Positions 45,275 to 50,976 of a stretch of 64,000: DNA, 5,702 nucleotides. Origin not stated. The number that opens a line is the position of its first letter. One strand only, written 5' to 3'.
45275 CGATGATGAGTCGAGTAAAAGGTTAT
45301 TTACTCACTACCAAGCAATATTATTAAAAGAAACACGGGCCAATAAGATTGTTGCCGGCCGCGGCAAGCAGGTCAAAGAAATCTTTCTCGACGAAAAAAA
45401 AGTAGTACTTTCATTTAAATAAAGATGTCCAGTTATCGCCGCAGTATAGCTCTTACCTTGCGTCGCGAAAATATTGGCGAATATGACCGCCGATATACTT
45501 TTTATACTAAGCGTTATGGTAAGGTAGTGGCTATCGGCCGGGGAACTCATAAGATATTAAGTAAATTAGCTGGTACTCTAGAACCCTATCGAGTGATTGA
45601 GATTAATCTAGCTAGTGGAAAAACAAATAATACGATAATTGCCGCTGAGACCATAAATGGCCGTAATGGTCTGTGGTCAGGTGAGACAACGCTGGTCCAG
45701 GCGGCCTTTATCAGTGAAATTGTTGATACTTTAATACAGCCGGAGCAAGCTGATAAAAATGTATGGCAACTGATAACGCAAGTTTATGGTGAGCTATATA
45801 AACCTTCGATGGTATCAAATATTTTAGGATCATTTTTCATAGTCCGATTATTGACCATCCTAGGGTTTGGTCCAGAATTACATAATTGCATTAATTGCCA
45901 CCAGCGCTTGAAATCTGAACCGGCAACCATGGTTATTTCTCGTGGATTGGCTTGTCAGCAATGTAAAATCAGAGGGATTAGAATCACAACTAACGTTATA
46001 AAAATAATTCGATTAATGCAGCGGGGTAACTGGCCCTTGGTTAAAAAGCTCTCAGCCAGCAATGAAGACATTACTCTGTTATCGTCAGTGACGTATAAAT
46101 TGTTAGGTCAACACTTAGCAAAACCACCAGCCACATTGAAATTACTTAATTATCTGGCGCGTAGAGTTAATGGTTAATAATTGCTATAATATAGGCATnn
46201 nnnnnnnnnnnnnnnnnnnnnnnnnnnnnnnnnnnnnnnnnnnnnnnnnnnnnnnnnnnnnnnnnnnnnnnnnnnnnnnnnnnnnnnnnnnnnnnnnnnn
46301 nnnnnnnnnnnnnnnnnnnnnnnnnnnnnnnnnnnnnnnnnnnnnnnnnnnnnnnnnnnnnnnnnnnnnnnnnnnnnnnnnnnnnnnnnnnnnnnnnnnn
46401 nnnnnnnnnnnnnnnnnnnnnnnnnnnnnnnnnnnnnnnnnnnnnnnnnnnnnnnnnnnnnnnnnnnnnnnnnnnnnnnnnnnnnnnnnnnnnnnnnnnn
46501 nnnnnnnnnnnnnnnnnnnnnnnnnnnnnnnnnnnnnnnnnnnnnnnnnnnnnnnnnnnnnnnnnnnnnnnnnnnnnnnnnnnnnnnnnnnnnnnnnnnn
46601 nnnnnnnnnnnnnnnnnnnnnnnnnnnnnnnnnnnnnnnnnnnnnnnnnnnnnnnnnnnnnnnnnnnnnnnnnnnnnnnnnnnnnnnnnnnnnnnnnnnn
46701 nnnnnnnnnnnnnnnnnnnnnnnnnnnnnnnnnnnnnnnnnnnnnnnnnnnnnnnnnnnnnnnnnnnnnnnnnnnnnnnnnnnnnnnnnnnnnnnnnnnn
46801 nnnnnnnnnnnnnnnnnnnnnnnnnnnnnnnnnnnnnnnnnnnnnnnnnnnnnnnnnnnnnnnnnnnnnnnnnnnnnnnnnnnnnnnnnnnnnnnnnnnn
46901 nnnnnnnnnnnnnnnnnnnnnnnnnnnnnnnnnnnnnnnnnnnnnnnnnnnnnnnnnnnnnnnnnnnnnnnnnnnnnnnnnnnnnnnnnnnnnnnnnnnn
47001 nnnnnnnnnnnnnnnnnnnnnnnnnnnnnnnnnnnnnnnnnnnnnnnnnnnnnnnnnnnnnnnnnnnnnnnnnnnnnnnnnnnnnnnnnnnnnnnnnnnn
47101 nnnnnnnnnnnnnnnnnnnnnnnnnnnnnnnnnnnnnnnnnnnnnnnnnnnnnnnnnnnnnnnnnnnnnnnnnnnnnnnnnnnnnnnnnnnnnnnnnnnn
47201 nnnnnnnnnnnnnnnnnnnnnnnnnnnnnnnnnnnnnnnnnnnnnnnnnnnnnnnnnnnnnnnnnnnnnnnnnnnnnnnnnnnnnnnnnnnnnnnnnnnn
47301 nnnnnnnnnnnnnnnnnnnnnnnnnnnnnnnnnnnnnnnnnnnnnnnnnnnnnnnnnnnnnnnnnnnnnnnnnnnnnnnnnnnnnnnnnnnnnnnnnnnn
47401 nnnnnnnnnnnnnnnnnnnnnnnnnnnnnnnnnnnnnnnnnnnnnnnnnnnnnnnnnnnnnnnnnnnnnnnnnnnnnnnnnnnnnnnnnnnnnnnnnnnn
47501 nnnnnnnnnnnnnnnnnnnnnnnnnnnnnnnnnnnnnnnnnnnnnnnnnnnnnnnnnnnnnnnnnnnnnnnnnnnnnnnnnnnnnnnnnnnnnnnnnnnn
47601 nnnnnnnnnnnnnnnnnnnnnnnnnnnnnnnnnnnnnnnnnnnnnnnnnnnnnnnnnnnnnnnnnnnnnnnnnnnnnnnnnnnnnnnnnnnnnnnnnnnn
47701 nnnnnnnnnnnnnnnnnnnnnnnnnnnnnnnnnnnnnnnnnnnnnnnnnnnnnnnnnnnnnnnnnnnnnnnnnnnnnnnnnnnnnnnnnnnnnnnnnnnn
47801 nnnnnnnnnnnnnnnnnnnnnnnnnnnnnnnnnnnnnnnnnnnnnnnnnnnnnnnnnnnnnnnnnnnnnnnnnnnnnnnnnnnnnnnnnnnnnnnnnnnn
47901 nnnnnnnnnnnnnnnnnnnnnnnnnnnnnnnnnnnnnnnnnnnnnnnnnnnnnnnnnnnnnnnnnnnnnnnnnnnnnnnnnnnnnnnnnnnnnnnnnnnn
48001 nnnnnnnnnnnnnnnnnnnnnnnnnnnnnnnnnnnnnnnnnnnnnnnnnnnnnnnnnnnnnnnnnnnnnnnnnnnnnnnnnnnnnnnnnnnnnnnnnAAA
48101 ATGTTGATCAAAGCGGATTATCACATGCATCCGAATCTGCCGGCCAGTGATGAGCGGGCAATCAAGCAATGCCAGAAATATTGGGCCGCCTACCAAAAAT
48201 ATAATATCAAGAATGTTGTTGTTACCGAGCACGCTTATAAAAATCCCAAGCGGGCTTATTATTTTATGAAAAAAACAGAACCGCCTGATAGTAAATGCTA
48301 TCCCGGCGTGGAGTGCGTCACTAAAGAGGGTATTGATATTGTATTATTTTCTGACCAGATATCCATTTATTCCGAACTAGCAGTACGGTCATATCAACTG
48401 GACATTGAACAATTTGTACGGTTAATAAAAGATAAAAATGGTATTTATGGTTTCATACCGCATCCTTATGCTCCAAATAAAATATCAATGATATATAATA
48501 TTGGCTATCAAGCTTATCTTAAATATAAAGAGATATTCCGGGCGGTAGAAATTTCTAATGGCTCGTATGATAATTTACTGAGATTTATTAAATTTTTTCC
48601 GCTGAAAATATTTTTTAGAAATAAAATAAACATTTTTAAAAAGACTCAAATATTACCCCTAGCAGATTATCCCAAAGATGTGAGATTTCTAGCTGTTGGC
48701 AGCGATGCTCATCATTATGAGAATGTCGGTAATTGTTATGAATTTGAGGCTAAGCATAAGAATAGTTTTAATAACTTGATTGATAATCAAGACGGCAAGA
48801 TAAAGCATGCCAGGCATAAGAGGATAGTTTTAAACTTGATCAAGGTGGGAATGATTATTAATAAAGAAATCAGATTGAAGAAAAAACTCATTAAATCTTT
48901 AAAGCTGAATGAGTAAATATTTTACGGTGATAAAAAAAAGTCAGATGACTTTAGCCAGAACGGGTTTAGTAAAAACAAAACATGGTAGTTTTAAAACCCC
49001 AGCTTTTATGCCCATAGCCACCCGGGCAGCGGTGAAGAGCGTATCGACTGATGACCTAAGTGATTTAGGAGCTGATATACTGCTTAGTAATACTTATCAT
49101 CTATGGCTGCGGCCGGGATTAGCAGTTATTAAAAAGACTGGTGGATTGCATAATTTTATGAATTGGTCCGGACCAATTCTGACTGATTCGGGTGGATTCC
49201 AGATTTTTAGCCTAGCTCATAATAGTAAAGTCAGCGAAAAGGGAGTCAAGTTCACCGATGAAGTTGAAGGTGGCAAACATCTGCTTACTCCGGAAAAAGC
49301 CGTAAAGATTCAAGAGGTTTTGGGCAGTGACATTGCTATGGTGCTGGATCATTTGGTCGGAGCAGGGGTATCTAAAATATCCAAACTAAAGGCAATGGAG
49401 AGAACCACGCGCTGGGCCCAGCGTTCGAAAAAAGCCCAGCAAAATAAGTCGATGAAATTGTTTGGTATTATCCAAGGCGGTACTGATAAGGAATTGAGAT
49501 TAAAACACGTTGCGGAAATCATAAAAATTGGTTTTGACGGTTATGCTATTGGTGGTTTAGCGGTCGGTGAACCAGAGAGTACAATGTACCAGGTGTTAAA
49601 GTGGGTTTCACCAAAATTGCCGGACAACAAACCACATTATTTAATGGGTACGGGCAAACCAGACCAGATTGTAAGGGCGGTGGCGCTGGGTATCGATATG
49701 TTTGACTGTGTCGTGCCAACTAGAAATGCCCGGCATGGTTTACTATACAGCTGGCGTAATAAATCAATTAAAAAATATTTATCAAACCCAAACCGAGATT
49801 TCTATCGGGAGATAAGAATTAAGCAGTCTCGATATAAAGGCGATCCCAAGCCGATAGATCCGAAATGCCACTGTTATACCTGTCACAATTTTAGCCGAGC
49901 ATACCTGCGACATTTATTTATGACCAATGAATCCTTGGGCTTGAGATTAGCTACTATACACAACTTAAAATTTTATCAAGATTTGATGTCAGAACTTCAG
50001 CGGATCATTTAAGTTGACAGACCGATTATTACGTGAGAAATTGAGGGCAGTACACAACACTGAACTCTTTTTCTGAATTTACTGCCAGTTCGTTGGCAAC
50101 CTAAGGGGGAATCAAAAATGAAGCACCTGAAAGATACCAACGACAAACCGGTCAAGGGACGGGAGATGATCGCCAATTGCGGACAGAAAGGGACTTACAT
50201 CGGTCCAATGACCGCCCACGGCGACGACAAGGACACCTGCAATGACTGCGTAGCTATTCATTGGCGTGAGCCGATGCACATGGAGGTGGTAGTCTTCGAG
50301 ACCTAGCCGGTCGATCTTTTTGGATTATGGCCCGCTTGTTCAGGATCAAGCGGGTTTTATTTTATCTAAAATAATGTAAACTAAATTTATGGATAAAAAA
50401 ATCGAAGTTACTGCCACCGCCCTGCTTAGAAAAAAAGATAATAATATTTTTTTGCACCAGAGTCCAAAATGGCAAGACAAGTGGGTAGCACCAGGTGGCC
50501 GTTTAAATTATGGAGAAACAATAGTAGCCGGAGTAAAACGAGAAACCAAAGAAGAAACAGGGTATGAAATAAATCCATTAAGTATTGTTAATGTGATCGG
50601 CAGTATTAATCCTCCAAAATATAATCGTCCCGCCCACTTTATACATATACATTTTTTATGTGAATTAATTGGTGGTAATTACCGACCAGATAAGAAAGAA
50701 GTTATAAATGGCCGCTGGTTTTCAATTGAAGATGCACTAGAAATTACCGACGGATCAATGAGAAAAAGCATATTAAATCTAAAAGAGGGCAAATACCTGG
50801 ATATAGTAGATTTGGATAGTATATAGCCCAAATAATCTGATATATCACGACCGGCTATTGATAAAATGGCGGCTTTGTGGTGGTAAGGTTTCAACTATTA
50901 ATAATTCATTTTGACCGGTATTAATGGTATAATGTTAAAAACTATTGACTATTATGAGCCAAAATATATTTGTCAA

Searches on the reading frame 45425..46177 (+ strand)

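Call 19: search_protein_families(library=pfam, proteins=[window:45425-46177:+], max_evalue=0.001)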
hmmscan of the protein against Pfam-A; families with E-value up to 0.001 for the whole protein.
window:45425-46177:+ (250 aa): 2 families
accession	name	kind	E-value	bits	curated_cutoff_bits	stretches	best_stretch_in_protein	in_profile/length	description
PF02565.21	RecO_C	-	3.2e-19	69.7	22.1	1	92-236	9-154/157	Recombination protein O C terminal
PF11967.14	RecO_N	-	9.7e-08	32.4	27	1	6-79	5-79/80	Recombination protein O N terminal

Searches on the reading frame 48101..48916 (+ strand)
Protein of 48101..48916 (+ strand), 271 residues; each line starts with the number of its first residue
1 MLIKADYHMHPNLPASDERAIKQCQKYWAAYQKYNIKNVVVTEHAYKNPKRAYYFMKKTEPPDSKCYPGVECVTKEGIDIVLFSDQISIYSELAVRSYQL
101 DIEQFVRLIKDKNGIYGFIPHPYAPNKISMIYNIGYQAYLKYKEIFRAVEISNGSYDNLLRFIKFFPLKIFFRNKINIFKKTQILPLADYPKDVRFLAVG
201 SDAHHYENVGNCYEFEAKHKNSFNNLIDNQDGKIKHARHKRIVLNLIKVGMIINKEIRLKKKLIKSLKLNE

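Call 19: search_protein_families(library=pfam, proteins=[window:48101-48916:+], max_evalue=0.001)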
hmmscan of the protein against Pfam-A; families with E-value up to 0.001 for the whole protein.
window:48101-48916:+ (271 aa): 1 family
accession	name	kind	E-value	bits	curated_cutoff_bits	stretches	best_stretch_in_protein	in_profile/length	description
PF13263.12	PHP_C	-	0.00045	20.1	21.3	0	199-219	20-41/56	PHP-associated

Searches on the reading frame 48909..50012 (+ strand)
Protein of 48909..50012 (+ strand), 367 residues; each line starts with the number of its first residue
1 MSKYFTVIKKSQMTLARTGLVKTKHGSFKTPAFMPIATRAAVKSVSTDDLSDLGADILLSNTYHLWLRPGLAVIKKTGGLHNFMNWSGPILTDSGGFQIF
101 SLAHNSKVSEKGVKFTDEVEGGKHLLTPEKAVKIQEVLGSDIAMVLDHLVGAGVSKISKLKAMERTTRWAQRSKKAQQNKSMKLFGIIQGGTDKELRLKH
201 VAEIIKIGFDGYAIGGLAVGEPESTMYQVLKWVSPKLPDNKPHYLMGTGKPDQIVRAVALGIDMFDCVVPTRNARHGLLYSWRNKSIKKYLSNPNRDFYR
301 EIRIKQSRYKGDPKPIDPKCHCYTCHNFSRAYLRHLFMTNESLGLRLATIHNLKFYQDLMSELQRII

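Call 19: search_protein_families(library=pfam, proteins=[window:48909-50012:+], max_evalue=0.001)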
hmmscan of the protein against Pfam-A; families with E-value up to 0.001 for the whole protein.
window:48909-50012:+ (367 aa): 1 family
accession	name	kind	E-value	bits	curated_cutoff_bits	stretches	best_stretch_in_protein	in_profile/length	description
PF01702.25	TGT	-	1.7e-140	468.6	26.3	1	16-365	3-337/357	Queuine tRNA-ribosyltransferase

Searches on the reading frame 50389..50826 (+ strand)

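Call 19: search_protein_families(library=pfam, proteins=[window:50389-50826:+], max_evalue=0.001)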
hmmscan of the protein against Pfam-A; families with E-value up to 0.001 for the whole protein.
window:50389-50826:+ (145 aa): 1 family
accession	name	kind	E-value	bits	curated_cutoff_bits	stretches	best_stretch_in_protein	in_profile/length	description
PF00293.34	NUDIX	-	1.5e-19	70.8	21.1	1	7-121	4-124/134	NUDIX domain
